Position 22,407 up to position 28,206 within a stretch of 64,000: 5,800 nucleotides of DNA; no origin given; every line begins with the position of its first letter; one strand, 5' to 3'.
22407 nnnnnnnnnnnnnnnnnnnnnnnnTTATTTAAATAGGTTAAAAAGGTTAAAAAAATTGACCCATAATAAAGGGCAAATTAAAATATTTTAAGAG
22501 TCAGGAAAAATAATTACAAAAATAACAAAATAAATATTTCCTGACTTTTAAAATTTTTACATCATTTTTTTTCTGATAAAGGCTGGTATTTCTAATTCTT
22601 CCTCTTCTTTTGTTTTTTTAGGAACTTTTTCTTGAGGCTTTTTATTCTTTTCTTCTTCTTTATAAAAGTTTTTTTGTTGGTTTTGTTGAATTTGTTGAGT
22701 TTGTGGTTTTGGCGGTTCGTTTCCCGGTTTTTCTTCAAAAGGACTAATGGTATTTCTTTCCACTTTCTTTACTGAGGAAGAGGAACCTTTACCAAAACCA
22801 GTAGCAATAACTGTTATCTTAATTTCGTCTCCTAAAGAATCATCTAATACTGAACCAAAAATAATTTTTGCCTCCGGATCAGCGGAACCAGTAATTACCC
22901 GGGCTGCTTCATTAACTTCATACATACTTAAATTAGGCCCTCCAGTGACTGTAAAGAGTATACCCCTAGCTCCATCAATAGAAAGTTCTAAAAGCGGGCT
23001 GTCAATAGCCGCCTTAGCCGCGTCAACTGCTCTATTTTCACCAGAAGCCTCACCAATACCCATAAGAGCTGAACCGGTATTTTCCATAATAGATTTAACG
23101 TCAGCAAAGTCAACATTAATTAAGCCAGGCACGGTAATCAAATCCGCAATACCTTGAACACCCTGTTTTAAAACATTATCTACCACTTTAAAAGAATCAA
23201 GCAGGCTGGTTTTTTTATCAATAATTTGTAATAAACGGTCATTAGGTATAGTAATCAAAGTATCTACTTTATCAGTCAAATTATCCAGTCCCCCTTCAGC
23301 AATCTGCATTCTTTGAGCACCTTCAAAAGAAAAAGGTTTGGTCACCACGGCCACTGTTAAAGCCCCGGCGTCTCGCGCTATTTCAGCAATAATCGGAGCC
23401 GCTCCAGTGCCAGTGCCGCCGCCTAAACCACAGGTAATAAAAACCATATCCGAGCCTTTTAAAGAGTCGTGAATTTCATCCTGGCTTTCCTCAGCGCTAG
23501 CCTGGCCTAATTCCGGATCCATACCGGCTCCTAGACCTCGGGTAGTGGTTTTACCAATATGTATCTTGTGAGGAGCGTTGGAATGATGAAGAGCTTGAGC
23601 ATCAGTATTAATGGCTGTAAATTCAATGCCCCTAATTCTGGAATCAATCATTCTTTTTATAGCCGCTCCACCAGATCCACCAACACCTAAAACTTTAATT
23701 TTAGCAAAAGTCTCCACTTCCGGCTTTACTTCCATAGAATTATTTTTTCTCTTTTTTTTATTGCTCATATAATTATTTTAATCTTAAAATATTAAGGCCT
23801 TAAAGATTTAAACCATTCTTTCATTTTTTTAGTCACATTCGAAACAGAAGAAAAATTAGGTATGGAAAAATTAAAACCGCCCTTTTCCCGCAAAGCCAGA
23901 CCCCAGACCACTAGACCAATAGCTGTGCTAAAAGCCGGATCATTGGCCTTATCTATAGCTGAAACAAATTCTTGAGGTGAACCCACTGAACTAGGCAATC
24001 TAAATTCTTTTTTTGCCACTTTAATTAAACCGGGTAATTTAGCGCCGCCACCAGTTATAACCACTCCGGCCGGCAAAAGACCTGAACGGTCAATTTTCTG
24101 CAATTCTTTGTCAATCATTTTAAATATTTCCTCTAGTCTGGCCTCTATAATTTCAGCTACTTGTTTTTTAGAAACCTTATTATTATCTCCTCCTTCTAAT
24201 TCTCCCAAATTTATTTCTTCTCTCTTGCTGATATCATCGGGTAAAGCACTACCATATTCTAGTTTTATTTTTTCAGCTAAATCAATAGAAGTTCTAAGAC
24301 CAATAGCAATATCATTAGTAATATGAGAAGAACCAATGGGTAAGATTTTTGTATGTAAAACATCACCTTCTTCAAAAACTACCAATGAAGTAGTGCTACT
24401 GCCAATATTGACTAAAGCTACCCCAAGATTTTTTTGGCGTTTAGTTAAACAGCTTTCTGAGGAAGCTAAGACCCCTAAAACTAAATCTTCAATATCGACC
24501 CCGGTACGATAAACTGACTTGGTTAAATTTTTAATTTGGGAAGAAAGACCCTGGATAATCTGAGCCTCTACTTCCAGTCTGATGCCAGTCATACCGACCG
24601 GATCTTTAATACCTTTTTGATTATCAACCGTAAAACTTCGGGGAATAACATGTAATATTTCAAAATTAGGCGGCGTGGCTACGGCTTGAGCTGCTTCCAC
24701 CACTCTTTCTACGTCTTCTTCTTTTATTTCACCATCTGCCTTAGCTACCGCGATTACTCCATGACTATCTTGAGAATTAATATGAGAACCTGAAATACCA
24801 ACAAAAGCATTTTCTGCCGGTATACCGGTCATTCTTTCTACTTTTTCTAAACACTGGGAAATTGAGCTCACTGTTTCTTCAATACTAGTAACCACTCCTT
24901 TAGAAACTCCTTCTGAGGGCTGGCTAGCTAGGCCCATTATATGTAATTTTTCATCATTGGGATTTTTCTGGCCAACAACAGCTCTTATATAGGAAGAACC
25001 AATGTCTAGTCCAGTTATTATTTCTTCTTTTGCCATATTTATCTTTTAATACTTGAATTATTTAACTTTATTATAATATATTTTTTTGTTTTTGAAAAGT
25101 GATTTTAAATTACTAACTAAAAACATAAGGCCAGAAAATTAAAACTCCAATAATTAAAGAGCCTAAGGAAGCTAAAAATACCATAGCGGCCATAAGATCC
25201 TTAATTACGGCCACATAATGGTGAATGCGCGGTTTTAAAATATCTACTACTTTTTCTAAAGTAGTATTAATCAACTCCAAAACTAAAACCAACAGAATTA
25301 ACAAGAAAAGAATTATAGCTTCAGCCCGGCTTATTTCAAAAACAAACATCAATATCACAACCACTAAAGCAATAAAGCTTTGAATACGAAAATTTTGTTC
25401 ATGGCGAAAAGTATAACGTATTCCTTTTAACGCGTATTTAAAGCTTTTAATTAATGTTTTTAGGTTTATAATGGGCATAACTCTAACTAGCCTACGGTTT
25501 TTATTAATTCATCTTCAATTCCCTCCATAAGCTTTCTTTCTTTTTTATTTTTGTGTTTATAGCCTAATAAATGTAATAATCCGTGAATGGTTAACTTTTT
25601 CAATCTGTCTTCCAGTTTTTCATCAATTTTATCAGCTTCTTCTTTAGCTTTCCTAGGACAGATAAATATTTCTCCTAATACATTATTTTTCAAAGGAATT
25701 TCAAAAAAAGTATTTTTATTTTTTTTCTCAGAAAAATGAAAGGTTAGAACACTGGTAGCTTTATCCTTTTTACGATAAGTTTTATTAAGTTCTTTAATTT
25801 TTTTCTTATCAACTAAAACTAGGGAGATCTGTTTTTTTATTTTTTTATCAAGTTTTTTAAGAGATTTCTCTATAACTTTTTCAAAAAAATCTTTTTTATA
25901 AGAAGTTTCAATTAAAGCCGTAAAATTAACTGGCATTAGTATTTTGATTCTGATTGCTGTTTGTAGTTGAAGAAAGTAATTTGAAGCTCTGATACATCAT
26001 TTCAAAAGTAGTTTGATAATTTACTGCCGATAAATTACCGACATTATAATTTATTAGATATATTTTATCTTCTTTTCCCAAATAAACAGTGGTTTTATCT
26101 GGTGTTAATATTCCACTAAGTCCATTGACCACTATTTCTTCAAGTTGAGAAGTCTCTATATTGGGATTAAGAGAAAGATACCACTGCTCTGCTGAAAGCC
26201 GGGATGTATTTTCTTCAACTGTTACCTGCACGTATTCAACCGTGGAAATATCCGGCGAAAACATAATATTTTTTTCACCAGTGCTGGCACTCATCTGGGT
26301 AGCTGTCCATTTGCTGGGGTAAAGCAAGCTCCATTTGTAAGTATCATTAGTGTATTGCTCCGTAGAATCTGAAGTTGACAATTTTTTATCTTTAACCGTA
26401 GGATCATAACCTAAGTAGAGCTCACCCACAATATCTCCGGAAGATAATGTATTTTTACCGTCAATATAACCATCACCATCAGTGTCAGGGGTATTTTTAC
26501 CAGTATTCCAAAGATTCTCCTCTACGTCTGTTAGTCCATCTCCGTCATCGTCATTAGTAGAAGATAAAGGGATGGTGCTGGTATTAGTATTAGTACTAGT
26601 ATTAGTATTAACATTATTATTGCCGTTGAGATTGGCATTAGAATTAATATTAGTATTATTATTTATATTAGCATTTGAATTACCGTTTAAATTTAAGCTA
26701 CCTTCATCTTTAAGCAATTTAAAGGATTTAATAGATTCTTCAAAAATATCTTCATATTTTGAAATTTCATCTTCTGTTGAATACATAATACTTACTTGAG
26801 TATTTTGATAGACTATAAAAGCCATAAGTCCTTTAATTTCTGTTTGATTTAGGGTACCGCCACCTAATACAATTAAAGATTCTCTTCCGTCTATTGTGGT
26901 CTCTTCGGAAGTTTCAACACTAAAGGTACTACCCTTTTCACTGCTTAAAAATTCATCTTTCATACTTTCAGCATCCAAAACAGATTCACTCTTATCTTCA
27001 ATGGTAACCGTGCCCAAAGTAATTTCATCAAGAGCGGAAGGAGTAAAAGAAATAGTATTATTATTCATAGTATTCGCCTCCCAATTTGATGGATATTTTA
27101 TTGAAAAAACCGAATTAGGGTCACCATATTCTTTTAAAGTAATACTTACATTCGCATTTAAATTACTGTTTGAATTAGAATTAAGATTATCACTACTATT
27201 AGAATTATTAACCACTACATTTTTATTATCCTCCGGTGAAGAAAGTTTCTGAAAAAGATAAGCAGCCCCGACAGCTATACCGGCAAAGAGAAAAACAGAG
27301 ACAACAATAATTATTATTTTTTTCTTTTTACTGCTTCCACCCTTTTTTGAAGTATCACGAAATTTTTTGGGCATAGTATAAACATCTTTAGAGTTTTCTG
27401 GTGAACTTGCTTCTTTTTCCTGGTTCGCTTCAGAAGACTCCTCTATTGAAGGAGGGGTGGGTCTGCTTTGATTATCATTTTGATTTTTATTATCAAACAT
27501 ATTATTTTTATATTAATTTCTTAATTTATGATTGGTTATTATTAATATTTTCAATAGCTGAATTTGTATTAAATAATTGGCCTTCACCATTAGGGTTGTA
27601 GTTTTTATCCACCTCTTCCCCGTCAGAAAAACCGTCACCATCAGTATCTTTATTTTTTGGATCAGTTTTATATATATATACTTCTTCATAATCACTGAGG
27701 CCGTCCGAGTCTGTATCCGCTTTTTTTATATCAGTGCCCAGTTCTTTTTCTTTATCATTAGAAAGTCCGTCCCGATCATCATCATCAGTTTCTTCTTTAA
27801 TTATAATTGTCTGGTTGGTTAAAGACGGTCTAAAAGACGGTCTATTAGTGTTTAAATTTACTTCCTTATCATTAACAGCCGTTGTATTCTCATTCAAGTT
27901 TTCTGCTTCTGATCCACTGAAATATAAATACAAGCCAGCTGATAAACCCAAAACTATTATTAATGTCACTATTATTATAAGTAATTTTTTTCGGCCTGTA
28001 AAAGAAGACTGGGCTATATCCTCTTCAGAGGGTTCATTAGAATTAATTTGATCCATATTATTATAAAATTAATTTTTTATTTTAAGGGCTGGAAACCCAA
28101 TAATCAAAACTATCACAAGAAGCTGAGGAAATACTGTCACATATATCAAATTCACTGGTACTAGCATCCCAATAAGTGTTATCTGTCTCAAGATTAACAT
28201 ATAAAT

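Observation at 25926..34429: Surface module: two TSP3-repeat membrane-anchored proteins plus a 2115-aa Cys-rich giant protein with a pilin-like N-terminal hairpin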

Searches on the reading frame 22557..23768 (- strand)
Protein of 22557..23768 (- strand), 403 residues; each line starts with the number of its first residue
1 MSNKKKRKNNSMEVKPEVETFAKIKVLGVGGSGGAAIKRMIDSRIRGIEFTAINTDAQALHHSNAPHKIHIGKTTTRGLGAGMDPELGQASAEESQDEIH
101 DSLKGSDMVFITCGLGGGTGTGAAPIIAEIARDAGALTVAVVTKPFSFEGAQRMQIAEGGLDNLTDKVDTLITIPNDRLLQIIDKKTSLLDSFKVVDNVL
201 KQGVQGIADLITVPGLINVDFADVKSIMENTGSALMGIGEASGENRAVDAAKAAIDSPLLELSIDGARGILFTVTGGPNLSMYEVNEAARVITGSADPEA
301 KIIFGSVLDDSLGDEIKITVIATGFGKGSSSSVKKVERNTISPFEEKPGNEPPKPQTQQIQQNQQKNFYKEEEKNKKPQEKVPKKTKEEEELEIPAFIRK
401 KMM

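Call 9: search_protein_families(library=pfam, proteins=[window:22557-23768:-], max_evalue=0.001)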
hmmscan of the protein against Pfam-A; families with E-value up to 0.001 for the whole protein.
window:22557-23768:- (403 aa): 2 families
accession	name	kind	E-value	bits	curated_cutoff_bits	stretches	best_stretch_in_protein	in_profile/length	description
PF00091.31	Tubulin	-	1.7e-48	165.9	33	1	23-184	1-190/190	Tubulin/FtsZ family, GTPase domain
PF12327.13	FtsZ_C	-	2.1e-34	118.1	27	1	232-325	1-94/95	FtsZ family, C-terminal domain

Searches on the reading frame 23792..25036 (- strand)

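Call 9: search_protein_families(library=pfam, proteins=[window:23792-25036:-], max_evalue=0.001)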
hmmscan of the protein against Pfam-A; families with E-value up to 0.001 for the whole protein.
window:23792-25036:- (414 aa): 5 families
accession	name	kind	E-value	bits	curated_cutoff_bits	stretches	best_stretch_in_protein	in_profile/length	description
PF14450.12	FtsA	-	1.9e-40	138.6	31.8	1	207-374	1-127/127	Cell division protein FtsA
PF02491.25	SHS2_FTSA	-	1.4e-30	105.9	25.4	1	83-161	1-78/79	SHS2 domain inserted in FTSA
PF11104.14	PilM_2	-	2.1e-13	50.3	27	1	9-269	1-243/340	Type IV pilus assembly protein PilM;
PF06723.19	MreB_Mbl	-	2.3e-12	46.8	27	1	204-352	145-304/327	MreB/Mbl protein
PF25216.1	Volactin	-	0.00068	19.6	35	0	291-374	237-316/321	Volactin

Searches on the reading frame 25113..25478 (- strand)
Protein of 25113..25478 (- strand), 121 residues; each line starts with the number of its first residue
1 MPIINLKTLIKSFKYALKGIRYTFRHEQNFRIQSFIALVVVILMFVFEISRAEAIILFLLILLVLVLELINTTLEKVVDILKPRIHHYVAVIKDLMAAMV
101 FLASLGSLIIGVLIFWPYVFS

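Call 6: search_protein_families(library=pfam, proteins=[window:25113-25478:-], max_evalue=0.01)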
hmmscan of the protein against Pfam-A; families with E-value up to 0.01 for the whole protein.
window:25113-25478:- (121 aa): 1 family
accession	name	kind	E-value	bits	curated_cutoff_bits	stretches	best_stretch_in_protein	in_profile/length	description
PF01219.24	DAGK_prokar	-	3.6e-31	107.4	22.3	1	14-115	1-102/102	Prokaryotic diacylglycerol kinase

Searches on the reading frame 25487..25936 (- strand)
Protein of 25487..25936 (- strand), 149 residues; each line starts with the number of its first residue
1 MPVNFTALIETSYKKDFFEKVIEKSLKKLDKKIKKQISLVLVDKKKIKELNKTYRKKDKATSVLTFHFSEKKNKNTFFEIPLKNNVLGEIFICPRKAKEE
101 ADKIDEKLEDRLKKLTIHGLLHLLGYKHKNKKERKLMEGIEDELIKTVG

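Call 6: search_protein_families(library=pfam, proteins=[window:25487-25936:-], max_evalue=0.01)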
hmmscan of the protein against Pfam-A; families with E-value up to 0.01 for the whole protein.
window:25487-25936:- (149 aa): 1 family
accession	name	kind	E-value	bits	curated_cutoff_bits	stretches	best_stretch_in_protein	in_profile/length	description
PF02130.23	YbeY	-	6.1e-36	123.6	25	1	14-146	7-127/129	Endoribonuclease YbeY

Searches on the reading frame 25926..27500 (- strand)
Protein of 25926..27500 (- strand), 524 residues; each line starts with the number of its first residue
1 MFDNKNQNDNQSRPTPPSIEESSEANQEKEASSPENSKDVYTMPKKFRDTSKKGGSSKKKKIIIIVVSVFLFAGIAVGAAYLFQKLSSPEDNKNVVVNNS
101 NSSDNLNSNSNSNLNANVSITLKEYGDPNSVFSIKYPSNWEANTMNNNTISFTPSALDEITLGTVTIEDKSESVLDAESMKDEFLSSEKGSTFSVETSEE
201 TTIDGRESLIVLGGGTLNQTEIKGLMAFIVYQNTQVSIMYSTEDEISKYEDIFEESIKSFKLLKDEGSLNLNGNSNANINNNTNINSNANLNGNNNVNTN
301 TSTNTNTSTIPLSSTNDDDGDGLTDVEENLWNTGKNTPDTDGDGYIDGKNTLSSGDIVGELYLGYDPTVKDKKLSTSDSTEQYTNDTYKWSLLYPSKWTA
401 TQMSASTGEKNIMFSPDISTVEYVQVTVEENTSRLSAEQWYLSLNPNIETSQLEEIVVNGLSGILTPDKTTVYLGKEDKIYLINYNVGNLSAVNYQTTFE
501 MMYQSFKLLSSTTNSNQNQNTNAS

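Call 6: search_protein_families(library=pfam, proteins=[window:25926-27500:-], max_evalue=0.01)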
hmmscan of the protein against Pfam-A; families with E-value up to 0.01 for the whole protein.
window:25926-27500:- (524 aa): 2 families
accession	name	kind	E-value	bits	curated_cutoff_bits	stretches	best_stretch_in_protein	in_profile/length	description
PF01789.22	PsbP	-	4e-06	27.4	23.5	0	380-431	3-51/155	PsbP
PF05728.18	UPF0227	-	0.0002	21.7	21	1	398-492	71-159/187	Uncharacterised protein family (UPF0227)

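Call 34: find_homologous_proteins(query=window:25926-27500:-)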
Query window:25926-27500:- (524 aa): 121 proteins with E <= 0.001 among 8000 candidates; the best 120 are listed.
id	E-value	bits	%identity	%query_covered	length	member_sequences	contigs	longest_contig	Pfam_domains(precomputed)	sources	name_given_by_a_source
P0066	3.4e-273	925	82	97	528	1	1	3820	PF01789.23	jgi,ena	-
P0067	4.3e-159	548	83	39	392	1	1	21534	-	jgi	-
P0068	6.5e-112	393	64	41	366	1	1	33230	-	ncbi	ncbi:MAG: hypothetical protein ABIH38_00245 [Patescibacteria group bacterium]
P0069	7.4e-97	343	63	39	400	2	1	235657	-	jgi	-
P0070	2.7e-92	328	57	38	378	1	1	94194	-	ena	-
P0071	1.2e-87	313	64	28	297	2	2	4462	-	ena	-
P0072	1.9e-76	276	50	38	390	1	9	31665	-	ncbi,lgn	-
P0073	1.1e-73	267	49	41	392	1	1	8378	-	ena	-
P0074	7.5e-71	257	44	38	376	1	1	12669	-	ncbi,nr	ncbi:MAG: hypothetical protein HY421_00855 [Candidatus Kerfeldbacteria bacterium]|nr:hypothetical pr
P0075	3.9e-67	245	43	40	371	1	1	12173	-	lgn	-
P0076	1.9e-66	243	45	39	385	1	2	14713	-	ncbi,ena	-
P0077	2.5e-66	242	48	39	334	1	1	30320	-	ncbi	-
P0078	1.4e-64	237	45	38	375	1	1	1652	-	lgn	-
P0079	3.2e-64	236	41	39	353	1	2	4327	-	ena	-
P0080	2.0e-63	233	41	38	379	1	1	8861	-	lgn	-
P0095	1.1e-46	178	37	40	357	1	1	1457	PF18884.6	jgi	jgi:hypothetical protein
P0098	1.9e-45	174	41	42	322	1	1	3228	PF18884.6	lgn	-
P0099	1.8e-44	170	39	45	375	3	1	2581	PF18884.6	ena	-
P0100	3.4e-44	170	40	45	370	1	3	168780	PF18884.6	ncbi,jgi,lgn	-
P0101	8.1e-44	168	38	47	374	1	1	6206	PF18884.6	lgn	-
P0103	1.1e-42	165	40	37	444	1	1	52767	PF18884.6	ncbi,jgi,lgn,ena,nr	ncbi:hypothetical protein KJ840_00760 [Patescibacteria group bacterium]|nr:hypothetical protein [Pat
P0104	4.5e-42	163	40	38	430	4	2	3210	PF18884.6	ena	-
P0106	6.1e-42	162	38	46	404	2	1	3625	PF18884.6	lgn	-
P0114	3.4e-39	153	38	39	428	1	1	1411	PF18884.6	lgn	-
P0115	7.2e-39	152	39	45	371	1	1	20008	PF18884.6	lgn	-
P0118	1.8e-37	147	34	46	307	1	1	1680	PF18884.6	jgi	jgi:hypothetical protein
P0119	2.0e-37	147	38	48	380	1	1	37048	PF18884.6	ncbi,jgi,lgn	ncbi:MAG: hypothetical protein WC752_04225 [Patescibacteria group bacterium]|jgi:hypothetical protei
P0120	2.2e-37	147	34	45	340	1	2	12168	PF18884.6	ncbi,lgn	-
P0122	2.3e-37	147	35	44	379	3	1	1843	PF18884.6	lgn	-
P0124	6.5e-37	145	35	41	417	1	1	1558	PF18884.6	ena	-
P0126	1.3e-36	144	35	39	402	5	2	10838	PF18884.6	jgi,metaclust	metaclust:\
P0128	2.1e-36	144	38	39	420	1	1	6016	PF18884.6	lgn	-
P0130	3.8e-35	140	36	39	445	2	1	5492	PF18884.6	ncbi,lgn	-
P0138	3.6e-33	133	33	40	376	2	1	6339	PF18884.6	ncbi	ncbi:MAG: hypothetical protein AAB445_04145, partial [Patescibacteria group bacterium]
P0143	2.5e-32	130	34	43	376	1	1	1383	PF18884.6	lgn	-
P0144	3.0e-32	130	36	47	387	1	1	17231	PF18884.6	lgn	-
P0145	1.3e-31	128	34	45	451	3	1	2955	PF18884.6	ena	-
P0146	5.9e-31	126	38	42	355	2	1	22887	PF18884.6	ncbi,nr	ncbi:MAG: hypothetical protein Q8O51_02295 [bacterium]|nr:hypothetical protein [bacterium]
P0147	1.7e-30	124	35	46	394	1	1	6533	PF18884.6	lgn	-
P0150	5.0e-29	119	37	45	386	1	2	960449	PF18884.6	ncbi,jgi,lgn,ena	ncbi:MAG: hypothetical protein WCV50_02185 [Patescibacteria group bacterium]|jgi:hypothetical protei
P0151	5.4e-29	119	33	39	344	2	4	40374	PF18884.6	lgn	-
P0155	5.7e-28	116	38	38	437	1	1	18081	PF18884.6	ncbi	-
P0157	9.5e-28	115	36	39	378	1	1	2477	PF18884.6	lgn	-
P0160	9.5e-26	109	32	46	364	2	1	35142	PF18884.6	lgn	-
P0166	2.3e-21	94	33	39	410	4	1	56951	PF18884.6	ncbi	-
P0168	5.7e-20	90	33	38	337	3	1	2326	PF18884.6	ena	-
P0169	2.6e-19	87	31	41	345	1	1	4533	PF01789.23,PF18884.6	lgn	-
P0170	4.0e-19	87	32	39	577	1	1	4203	PF18884.6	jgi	jgi:hypothetical protein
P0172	3.2e-18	84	32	37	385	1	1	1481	PF18884.6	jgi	jgi:hypothetical protein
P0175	5.4e-14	70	28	36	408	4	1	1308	PF18884.6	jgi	jgi:hypothetical protein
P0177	1.3e-9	55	40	23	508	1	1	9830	PF18884.6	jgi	-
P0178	1.4e-9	55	30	37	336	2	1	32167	PF18884.6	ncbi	-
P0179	5.2e-9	53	50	3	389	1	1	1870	PF18884.6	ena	-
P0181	9.7e-7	46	59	7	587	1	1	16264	PF01833.31,PF05593.20,PF18884.6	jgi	jgi:YD repeat-containing protein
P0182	1.4e-5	42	63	6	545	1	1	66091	PF01833.31,PF05593.20,PF18884.6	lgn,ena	-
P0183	1.8e-5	42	38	12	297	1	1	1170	PF18884.6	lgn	-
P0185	2.5e-5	41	59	7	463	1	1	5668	PF18884.6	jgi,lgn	-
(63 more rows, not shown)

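Call 74: search_solved_structures(query=A7, max_evalue=10)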
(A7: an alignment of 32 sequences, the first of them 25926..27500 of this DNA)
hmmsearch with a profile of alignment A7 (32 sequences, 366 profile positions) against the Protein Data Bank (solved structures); distinct sequences matched with E-value up to 10: 35.
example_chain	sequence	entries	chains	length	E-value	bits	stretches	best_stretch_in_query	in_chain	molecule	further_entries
6ncl_a0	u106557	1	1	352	0.0078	18.2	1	45-109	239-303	P14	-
2xb3_A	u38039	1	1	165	0.016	17.2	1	211-268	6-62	PSBP PROTEIN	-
9hmf_O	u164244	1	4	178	0.076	15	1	37-83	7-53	Flagellar protein FliL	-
2lvi_A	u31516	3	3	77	0.22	13.5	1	180-200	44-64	Polcalcin Phl p 7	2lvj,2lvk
1k9u_A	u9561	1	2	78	0.23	13.4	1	180-200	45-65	Polcalcin Phl p 7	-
2lnj_A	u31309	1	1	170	0.25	13.3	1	212-270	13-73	Putative uncharacterized protein sll1418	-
7v05_X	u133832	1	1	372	0.32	12.9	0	89-148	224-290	Circumsporozoite protein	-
5otj_D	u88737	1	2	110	0.44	12.5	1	180-200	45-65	Polcalcin Phl p 7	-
9cca_A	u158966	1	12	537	0.44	12.5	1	80-128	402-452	Circumsporozoite protein,Pyridoxal 5'-phosphate synthase subunit Pdx1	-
7oyc_S2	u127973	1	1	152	0.52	12.2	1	257-294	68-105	40S ribosomal protein S18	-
7oya_S2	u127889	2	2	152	0.52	12.2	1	257-294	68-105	40S ribosomal protein S18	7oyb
9cca_G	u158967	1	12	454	0.55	12.2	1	95-128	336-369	Circumsporozoite protein,Pyridoxal 5'-phosphate synthase subunit PDX2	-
6gz3_BS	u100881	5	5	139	0.65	11.9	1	257-294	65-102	ribosomal protein uS13 | 40S ribosomal protein S18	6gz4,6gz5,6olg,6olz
6zvj_k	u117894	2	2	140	0.65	11.9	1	257-294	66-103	40S ribosomal protein S18 | ribosomal protein uS13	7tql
3jag_SS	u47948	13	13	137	0.66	11.9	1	257-294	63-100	uS13 | Ribosomal protein uS13 | 40S ribosomal protein S18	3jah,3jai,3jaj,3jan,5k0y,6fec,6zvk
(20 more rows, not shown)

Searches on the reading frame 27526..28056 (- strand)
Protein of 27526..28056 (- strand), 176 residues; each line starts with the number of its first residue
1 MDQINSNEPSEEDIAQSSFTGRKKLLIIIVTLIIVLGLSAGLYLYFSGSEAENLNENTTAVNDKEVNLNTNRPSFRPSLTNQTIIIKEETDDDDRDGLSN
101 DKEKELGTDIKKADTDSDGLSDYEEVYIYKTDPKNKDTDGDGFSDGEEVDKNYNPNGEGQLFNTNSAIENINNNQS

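Call 6: search_protein_families(library=pfam, proteins=[window:27526-28056:-], max_evalue=0.01)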
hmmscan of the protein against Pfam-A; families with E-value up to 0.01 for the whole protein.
window:27526-28056:- (176 aa): 2 families
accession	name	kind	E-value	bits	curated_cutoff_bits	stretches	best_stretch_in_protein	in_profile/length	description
PF18884.5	TSP3_bac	-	3.2e-15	56.1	25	2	114-135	1-21/22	Bacterial TSP3 repeat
PF12685.13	SpoIIIAH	-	0.0039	17.6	30.6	1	27-115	4-74/191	SpoIIIAH-like protein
